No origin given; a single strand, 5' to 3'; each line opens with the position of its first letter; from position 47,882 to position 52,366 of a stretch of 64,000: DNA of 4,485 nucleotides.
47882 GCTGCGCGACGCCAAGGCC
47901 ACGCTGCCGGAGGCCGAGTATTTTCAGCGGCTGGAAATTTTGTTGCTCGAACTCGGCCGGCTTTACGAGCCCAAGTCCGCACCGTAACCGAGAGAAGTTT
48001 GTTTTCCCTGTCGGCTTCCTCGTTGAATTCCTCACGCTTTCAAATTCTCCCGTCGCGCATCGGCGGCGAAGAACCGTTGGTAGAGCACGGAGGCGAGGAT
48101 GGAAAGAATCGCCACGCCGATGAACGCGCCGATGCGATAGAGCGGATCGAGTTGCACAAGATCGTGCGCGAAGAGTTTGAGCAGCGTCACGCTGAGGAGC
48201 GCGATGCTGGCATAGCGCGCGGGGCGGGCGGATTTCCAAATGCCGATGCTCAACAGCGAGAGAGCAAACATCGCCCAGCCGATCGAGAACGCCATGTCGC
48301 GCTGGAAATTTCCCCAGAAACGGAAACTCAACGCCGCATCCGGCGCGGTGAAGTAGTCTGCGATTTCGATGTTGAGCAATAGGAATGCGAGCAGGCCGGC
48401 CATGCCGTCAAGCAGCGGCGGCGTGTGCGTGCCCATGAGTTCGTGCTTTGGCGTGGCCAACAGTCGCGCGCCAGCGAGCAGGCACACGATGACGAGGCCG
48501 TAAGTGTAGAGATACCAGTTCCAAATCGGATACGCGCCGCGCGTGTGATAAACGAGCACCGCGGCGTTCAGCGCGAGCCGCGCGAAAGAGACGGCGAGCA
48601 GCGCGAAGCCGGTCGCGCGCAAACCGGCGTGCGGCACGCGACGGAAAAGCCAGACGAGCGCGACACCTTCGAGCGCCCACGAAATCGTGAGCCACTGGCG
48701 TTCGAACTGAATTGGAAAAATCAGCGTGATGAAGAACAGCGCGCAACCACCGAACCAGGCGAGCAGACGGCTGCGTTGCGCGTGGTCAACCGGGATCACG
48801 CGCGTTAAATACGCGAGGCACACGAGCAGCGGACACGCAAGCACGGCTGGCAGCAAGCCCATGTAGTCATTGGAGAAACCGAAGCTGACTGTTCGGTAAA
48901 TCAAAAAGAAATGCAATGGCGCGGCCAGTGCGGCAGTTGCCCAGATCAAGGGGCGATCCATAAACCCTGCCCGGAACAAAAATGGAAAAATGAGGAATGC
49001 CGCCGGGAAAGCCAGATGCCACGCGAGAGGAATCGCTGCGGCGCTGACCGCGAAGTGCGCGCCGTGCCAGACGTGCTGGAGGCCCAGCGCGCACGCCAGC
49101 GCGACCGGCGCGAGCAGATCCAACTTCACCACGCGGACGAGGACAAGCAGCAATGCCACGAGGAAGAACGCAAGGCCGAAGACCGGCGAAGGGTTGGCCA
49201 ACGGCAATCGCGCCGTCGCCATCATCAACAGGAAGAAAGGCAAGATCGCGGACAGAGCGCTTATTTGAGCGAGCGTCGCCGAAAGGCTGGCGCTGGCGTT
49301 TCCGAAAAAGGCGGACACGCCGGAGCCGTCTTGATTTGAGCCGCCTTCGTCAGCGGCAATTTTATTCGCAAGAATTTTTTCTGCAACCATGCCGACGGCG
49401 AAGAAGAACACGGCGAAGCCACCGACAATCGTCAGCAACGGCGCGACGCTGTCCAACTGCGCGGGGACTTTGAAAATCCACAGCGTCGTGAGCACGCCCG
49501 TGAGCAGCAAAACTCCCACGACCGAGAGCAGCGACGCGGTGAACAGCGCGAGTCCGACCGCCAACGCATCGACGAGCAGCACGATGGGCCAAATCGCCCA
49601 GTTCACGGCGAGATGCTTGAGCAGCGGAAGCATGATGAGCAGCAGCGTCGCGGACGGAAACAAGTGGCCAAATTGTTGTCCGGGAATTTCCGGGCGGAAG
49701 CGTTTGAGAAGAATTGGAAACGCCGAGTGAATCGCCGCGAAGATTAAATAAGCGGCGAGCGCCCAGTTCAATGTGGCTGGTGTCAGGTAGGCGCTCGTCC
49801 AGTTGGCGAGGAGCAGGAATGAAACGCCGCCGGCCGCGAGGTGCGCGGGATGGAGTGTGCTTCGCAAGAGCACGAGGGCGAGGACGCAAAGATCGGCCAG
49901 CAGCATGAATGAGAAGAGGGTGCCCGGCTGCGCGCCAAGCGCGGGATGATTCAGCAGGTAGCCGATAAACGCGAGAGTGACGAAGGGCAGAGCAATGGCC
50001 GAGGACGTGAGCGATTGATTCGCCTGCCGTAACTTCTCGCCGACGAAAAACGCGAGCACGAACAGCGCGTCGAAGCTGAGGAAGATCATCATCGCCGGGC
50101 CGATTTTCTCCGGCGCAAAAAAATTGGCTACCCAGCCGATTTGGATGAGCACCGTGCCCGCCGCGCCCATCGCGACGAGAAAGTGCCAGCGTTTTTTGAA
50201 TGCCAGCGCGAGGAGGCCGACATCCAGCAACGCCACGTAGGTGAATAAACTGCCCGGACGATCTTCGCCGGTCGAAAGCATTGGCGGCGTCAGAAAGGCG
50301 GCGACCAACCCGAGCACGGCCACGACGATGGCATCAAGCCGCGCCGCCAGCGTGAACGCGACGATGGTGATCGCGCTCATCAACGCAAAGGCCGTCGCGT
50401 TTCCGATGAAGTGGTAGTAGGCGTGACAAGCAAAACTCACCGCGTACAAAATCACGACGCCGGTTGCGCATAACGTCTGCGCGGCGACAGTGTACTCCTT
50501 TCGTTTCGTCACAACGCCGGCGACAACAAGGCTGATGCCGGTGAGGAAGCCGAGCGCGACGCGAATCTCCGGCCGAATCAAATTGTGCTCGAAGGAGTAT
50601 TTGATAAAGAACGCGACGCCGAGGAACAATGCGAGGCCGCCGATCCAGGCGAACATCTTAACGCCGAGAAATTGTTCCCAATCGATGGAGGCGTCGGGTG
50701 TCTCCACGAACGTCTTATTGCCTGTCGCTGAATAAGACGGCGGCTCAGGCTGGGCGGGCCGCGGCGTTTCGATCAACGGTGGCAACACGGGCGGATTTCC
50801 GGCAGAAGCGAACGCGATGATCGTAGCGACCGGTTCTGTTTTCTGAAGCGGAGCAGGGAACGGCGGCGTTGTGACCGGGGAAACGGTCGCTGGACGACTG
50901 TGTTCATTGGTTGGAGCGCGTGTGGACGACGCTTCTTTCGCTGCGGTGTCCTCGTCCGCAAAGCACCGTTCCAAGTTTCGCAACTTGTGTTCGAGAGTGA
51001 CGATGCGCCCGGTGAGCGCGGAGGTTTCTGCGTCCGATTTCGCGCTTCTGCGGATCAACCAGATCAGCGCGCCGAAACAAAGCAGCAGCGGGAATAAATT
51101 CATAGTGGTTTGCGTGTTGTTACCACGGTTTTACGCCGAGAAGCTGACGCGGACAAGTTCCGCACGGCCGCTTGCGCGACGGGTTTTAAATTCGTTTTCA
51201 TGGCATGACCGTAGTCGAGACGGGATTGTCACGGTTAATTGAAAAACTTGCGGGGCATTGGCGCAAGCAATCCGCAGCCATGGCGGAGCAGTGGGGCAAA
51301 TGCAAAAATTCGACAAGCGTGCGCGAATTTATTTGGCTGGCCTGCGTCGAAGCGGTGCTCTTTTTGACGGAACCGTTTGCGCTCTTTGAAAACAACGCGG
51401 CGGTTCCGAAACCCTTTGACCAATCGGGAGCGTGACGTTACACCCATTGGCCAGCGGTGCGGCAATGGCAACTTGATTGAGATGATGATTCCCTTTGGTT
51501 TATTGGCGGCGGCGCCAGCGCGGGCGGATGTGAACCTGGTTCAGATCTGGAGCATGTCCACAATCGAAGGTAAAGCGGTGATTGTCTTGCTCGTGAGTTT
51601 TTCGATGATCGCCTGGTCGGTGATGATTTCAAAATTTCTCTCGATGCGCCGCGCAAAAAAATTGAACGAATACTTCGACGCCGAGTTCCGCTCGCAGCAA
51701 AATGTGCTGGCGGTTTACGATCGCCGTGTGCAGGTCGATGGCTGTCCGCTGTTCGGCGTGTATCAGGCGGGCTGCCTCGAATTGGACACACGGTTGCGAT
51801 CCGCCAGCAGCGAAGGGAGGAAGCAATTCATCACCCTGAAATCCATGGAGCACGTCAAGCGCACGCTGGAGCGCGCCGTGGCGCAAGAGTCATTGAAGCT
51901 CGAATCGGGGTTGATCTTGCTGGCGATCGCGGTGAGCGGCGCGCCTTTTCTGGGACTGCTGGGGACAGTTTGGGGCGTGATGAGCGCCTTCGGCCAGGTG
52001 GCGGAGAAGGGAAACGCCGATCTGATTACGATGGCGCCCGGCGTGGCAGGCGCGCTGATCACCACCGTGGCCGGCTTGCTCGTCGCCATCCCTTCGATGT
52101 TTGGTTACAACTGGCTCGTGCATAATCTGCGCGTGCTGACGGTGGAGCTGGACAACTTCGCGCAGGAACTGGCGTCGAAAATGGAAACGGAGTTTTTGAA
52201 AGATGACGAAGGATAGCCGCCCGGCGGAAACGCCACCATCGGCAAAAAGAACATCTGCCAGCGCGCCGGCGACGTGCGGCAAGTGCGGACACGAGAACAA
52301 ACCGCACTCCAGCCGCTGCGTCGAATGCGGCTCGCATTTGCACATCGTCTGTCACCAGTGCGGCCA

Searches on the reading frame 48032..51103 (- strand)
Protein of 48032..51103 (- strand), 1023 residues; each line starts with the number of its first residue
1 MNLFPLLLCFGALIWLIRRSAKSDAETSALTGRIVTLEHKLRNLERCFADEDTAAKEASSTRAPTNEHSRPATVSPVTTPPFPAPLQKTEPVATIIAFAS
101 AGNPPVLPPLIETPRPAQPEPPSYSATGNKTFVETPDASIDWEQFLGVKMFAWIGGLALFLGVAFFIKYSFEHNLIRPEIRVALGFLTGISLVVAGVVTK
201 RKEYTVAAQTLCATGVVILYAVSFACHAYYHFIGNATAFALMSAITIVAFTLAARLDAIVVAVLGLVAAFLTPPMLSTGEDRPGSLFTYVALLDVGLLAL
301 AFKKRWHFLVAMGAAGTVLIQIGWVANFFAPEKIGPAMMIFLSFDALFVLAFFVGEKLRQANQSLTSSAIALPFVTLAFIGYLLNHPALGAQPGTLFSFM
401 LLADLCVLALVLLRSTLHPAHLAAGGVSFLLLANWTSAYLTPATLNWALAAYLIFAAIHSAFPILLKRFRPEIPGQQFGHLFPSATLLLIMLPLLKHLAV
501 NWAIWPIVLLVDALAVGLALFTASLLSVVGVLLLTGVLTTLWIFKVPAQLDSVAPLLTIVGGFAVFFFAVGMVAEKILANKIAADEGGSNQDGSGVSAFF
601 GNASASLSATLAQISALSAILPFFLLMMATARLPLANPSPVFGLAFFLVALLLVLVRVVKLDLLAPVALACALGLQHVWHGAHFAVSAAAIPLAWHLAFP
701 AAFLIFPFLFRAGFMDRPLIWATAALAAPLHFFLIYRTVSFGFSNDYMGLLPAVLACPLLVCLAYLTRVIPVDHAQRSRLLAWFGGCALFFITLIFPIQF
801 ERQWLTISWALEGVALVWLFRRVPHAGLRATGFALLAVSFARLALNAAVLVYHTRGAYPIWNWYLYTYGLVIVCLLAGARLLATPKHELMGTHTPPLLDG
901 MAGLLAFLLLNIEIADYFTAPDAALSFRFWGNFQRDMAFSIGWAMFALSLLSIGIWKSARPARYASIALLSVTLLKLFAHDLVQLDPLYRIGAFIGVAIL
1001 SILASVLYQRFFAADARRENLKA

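Call 21: search_protein_families(library=pfam, proteins=[window:48032-51103:-], max_evalue=0.0001)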
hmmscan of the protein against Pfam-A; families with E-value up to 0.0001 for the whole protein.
window:48032-51103:- (1023 aa): 2 families
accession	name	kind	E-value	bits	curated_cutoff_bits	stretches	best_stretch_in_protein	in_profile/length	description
PF10101.14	DUF2339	-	1.6e-74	252.3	33.6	3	149-604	3-468/659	Predicted membrane protein (DUF2339)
PF09925.14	DUF2157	-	1.9e-06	28.1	32.4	1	145-258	34-144/146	Predicted membrane protein (DUF2157)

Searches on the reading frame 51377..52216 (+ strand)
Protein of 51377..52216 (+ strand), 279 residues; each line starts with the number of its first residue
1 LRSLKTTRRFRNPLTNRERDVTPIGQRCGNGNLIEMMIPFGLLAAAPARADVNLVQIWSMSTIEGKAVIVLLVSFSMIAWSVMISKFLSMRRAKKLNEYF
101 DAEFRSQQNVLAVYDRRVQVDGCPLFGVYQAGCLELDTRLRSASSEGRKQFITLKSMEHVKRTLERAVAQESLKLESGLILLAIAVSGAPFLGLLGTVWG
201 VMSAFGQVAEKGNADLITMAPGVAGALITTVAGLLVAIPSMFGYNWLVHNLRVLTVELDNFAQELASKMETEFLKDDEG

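Call 21: search_protein_families(library=pfam, proteins=[window:51377-52216:+], max_evalue=0.0001)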
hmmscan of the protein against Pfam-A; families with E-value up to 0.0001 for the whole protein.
window:51377-52216:+ (279 aa): 1 family
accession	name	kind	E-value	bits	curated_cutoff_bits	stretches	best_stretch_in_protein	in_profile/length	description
PF01618.21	MotA_ExbB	-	6.5e-30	103.9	22.9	1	150-258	17-125/127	MotA/TolQ/ExbB proton channel family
